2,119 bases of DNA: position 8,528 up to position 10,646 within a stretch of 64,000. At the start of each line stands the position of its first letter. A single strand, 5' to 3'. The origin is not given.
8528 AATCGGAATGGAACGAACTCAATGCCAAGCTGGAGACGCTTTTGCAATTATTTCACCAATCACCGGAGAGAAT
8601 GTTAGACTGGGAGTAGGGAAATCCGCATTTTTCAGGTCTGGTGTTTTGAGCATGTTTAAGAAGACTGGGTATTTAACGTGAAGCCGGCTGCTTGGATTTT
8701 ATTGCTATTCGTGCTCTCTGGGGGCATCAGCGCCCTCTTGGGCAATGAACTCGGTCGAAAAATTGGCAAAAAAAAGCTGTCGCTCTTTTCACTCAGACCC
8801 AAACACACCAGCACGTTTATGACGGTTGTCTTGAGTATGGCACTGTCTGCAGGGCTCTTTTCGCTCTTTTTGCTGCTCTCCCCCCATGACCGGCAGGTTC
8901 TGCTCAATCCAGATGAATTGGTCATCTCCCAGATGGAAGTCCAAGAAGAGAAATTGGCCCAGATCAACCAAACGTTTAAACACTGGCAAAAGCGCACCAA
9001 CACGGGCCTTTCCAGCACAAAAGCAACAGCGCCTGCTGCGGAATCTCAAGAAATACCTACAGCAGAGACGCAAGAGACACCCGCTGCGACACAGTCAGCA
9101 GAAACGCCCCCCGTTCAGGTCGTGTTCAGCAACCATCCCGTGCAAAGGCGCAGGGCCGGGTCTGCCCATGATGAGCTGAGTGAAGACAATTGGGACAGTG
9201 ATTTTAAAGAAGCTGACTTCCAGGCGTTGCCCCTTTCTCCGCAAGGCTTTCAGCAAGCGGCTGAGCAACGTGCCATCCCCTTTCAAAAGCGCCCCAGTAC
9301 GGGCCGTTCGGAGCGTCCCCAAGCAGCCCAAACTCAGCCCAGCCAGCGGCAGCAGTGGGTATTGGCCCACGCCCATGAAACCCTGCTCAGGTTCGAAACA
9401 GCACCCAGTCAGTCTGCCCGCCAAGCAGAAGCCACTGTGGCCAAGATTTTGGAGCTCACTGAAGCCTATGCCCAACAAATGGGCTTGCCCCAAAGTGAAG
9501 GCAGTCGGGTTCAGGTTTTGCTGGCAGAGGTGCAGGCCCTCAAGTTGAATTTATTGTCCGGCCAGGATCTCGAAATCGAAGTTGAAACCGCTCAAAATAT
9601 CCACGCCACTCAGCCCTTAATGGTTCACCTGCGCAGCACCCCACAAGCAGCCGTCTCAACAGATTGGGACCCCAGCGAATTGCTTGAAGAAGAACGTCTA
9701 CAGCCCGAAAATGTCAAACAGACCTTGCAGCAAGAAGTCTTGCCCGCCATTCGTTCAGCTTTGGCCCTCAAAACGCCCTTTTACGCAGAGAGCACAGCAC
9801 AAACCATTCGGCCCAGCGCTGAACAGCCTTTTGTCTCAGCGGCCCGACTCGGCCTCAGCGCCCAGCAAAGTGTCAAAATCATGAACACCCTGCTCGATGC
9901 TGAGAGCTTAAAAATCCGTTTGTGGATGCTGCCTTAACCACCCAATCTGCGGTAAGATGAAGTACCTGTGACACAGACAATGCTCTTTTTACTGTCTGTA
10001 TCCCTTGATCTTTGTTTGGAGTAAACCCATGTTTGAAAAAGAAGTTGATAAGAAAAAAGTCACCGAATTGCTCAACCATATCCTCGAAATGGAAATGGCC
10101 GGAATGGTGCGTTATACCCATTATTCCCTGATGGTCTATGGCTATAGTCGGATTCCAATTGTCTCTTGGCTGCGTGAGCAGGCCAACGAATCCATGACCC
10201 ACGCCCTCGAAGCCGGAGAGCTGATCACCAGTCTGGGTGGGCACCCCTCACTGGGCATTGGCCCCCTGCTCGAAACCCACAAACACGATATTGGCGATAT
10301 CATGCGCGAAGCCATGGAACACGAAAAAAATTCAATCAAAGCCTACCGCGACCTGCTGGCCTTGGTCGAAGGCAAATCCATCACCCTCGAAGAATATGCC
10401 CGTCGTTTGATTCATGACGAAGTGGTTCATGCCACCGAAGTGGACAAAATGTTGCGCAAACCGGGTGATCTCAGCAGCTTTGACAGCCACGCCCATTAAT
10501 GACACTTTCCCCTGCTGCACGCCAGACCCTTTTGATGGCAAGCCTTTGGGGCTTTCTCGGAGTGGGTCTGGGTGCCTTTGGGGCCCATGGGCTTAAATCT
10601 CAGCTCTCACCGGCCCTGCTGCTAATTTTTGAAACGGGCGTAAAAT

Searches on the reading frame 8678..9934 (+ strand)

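Call 77: search_protein_families(library=pfam, proteins=[window:8678-9934:+], max_evalue=0.001)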
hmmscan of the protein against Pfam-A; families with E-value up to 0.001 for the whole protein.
window:8678-9934:+ (419 aa): 1 family
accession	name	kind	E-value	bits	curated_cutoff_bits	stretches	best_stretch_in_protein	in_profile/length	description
PF11283.13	DUF3084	-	3.4e-17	62.6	25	1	7-78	3-75/77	Protein of unknown function (DUF3084)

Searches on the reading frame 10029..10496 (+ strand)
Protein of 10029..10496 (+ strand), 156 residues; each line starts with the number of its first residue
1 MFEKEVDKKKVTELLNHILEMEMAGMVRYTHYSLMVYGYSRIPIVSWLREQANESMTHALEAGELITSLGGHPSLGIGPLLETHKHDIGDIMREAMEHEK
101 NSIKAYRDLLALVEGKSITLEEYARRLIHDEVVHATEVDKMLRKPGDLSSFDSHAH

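Call 77: search_protein_families(library=pfam, proteins=[window:10029-10496:+], max_evalue=0.001)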
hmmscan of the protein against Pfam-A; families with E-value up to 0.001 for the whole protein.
window:10029-10496:+ (156 aa): 1 family
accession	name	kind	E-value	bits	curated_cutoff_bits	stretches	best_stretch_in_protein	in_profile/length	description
PF00210.30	Ferritin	-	4.3e-21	75.8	24.5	1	13-144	2-138/142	Ferritin-like domain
